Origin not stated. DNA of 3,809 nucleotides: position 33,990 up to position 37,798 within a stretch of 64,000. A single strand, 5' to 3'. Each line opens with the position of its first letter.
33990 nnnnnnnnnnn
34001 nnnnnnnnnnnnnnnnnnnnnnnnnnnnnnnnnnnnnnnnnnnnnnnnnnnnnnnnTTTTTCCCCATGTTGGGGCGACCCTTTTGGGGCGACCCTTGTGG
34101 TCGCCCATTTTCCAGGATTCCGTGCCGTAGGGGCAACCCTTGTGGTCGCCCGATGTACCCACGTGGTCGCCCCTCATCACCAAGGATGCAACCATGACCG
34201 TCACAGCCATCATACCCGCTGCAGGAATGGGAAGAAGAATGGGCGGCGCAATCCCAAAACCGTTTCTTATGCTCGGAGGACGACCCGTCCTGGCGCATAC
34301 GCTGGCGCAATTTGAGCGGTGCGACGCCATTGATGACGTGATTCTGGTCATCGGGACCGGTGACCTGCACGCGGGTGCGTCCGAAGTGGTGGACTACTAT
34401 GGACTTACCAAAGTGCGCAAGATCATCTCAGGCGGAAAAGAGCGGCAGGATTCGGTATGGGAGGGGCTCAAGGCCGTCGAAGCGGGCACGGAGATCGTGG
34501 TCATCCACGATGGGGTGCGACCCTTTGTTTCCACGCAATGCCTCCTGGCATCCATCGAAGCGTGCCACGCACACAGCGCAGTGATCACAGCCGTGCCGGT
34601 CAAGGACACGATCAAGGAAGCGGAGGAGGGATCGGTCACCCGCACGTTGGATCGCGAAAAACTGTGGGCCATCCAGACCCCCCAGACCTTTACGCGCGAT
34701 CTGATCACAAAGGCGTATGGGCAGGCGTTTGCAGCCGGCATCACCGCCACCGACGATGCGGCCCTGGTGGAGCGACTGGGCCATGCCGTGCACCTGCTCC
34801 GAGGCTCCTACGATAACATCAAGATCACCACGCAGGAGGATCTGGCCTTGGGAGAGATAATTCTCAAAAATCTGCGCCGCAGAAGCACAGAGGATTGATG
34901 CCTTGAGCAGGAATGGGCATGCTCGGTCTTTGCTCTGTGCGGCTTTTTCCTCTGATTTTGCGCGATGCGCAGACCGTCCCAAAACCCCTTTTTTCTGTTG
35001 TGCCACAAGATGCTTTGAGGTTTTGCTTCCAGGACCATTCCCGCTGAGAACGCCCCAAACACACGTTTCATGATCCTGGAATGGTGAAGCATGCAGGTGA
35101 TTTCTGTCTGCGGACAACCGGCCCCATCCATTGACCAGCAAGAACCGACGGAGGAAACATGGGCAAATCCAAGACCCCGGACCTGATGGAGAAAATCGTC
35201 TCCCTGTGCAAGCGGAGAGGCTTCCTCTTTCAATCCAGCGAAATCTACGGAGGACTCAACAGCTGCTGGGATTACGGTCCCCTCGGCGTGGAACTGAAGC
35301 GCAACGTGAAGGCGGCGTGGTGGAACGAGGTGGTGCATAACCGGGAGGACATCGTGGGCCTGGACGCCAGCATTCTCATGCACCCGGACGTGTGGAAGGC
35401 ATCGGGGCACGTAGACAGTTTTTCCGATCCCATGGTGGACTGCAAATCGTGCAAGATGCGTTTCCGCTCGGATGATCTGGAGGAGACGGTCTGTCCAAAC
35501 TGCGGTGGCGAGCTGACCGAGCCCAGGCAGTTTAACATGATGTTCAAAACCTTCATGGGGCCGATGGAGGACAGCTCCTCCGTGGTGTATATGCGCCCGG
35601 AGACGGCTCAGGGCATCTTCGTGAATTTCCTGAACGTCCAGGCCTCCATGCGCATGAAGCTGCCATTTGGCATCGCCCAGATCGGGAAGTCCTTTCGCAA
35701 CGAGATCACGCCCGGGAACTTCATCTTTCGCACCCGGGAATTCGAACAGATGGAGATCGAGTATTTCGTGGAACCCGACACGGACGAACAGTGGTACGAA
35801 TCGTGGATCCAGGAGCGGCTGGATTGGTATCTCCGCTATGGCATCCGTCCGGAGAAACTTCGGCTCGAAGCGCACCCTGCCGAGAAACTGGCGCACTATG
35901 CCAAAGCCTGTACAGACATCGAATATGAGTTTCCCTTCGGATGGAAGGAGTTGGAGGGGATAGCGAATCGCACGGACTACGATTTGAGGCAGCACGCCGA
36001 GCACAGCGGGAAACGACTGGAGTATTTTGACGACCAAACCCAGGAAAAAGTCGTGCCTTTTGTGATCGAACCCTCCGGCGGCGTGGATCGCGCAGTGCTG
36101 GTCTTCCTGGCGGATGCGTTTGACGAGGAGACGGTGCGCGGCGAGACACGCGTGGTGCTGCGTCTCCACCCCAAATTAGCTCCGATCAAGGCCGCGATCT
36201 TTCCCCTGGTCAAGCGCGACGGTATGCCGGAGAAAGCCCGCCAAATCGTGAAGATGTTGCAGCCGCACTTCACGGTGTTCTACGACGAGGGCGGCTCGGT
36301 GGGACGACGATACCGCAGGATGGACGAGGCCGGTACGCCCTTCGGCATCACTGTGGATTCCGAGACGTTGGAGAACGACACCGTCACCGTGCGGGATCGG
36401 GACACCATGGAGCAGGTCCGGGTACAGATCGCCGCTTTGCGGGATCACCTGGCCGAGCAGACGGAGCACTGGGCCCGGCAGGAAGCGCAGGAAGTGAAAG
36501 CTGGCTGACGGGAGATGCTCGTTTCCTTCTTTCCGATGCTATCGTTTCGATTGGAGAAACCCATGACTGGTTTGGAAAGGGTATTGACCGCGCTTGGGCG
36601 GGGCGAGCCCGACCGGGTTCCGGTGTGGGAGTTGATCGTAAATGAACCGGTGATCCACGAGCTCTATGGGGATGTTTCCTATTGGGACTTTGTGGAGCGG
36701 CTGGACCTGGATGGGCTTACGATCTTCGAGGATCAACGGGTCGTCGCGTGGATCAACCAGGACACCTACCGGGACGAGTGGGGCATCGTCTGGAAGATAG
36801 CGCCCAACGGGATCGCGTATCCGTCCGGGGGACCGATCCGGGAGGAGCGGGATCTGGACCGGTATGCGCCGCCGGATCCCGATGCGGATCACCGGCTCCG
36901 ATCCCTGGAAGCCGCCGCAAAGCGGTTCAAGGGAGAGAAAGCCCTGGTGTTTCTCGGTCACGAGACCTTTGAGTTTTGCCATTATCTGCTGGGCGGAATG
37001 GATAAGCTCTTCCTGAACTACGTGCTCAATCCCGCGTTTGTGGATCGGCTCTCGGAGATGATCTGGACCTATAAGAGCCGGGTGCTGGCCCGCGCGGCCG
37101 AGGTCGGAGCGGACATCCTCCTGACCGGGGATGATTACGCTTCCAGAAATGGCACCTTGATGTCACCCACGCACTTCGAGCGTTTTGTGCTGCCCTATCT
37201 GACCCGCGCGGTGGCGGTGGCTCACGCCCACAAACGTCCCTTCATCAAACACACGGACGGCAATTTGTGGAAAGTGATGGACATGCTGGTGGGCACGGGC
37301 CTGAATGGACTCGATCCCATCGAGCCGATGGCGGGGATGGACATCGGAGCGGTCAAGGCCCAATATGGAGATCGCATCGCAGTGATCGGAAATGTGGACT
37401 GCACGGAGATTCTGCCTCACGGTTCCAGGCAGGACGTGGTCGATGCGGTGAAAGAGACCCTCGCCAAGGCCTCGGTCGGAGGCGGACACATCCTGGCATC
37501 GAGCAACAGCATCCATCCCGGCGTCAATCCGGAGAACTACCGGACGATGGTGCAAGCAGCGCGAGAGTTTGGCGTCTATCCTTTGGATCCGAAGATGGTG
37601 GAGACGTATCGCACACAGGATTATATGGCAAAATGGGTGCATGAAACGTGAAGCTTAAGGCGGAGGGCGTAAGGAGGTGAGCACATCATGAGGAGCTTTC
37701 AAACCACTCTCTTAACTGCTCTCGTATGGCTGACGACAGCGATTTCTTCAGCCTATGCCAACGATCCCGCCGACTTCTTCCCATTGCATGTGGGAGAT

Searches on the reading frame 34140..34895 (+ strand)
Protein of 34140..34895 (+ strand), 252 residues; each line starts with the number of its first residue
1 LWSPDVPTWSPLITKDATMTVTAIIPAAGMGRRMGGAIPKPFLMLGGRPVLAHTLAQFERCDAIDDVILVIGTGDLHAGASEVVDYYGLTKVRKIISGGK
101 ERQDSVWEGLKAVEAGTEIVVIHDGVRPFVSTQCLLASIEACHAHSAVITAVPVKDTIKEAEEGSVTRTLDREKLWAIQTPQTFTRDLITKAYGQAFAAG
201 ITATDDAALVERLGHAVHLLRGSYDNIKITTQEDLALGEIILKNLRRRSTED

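Call 25: search_protein_families(library=pfam, proteins=[window:34140-34895:+], max_evalue=1)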
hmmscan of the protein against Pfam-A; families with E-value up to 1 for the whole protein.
window:34140-34895:+ (252 aa): 3 families
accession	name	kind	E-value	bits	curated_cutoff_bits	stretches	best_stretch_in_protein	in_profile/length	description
PF01128.25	IspD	-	6.3e-67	226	27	1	21-243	1-220/221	2-C-methyl-D-erythritol 4-phosphate cytidylyltransferase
PF12804.13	NTP_transf_3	-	5.1e-13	50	27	1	23-153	1-122/160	MobA-like NTP transferase domain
PF02348.25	CTP_transf_3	-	0.0016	18.7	22.6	1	38-174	14-149/217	Cytidylyltransferase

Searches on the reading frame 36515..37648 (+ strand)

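Call 77: search_protein_families(library=pfam, proteins=[window:36515-37648:+], max_evalue=0.001)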
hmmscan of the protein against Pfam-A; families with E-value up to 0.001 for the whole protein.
window:36515-37648:+ (378 aa): 1 family
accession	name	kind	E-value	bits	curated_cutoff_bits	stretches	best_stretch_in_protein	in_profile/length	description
PF01208.23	URO-D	-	6e-31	108.2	23.9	1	106-351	97-345/346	Uroporphyrinogen decarboxylase (URO-D)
